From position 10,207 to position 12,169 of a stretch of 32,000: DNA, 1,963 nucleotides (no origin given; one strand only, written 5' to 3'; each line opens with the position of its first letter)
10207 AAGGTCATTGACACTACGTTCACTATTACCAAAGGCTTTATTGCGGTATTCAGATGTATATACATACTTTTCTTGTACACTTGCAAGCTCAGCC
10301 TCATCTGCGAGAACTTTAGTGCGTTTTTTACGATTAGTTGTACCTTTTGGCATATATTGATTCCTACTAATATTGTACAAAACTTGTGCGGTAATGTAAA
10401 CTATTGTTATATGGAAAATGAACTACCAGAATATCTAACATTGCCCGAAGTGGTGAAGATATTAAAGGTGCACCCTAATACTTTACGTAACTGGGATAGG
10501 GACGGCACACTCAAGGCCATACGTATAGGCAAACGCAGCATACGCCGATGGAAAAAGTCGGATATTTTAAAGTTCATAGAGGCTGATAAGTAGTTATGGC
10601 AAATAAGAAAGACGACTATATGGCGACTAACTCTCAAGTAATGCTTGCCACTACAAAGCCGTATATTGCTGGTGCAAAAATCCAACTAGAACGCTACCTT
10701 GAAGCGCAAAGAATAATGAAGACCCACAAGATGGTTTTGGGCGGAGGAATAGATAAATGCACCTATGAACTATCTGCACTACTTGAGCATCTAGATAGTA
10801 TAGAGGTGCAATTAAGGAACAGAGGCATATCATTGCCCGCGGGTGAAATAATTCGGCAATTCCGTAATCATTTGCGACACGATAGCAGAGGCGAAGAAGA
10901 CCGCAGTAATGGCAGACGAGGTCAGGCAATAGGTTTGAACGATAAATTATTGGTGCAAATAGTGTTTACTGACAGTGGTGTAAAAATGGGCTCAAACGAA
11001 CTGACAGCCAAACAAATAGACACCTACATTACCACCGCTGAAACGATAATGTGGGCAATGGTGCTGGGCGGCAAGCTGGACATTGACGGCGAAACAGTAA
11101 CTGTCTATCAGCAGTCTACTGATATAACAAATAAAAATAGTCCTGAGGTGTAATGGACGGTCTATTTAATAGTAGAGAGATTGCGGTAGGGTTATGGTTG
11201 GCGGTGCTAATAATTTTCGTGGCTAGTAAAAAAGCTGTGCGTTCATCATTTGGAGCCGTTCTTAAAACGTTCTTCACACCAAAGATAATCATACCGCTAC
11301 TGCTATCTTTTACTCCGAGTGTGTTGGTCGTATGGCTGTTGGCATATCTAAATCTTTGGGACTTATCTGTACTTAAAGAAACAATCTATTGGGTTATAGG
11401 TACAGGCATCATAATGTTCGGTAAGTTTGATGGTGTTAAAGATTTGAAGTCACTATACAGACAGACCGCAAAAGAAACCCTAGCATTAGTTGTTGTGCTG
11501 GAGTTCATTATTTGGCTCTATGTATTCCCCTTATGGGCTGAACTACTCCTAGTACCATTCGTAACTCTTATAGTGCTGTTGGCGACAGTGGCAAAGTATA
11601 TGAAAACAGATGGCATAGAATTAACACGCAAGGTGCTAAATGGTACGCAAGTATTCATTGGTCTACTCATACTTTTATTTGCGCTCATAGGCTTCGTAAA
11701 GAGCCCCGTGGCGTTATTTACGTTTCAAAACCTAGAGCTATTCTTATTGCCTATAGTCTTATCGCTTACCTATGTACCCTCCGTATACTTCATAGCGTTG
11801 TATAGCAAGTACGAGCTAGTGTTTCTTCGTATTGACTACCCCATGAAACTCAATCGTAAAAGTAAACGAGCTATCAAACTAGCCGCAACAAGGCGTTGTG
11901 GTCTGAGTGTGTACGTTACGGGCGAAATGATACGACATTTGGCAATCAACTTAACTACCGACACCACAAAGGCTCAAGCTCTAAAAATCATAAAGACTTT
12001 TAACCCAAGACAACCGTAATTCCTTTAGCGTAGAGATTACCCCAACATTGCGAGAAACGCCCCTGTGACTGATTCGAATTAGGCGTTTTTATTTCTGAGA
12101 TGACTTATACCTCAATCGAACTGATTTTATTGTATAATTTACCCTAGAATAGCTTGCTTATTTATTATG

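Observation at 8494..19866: Integrative island at tRNA-Pro with predicted attL/attR core CCGACCA; excision would restore tRNA plus terminator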

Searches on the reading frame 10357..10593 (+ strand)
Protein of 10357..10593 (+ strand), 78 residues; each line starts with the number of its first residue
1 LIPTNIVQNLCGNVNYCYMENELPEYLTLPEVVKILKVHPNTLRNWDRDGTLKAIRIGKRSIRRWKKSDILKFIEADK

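Call 34: search_protein_families(library=padloc, proteins=[window:10357-10593:+], max_evalue=0.01)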
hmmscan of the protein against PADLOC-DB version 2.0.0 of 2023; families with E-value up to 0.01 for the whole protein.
window:10357-10593:+ (78 aa): 2 families
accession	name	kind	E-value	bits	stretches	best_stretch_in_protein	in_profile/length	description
PDLC04133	mad1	-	4.1e-09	34.6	1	25-74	4-51/60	mads_1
PDLC03348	MTase_II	-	0.0026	14.3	1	23-61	7-46/727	Type II methyltransferase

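Call 35: search_protein_families(library=phrogs, proteins=[window:10357-10593:+], max_evalue=0.001)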
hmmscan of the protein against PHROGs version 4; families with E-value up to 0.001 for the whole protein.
window:10357-10593:+ (78 aa): 8 families
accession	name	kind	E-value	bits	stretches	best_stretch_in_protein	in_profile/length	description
phrog_66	-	integration and excision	5.6e-10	40.4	1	20-77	87-143/412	excisionase and transcriptional regulator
phrog_10045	-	DNA, RNA and nucleotide metabolism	6.9e-08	33.2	1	20-63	14-57/74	HTH DNA binding protein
phrog_668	-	DNA, RNA and nucleotide metabolism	8.7e-07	29.8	1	20-75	57-111/181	HTH DNA binding protein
phrog_4745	-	DNA, RNA and nucleotide metabolism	1.4e-05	25.9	1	14-75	19-85/107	DNA binding protein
phrog_6401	-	DNA, RNA and nucleotide metabolism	0.00012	22.8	1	24-74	7-56/64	DNA binding protein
phrog_2907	-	integration and excision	0.00017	22.9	1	25-63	5-43/117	excisionase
phrog_597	-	DNA, RNA and nucleotide metabolism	0.00025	22.1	1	23-76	109-163/200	DNA binding protein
phrog_11671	-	unknown function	0.00039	21.5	1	25-71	6-52/146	-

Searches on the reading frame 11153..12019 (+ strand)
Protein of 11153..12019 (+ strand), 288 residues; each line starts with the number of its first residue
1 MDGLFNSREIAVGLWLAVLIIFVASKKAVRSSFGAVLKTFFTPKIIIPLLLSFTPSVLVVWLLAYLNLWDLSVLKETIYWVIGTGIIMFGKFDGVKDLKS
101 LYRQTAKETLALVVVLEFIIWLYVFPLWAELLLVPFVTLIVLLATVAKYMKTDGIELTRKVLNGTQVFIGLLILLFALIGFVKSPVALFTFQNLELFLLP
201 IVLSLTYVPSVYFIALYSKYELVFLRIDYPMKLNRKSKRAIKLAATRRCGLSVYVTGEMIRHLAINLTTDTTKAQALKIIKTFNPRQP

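Call 8: search_protein_families(library=pfam, proteins=[window:11153-12019:+], max_evalue=0.01)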
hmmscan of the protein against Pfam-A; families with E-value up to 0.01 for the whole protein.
window:11153-12019:+ (288 aa): 0 families

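Call 34: search_protein_families(library=padloc, proteins=[window:11153-12019:+], max_evalue=0.01)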
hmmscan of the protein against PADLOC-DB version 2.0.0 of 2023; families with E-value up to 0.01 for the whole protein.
window:11153-12019:+ (288 aa): 0 families

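Call 35: search_protein_families(library=phrogs, proteins=[window:11153-12019:+], max_evalue=0.001)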
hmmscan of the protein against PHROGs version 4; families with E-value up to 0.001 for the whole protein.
window:11153-12019:+ (288 aa): 0 families
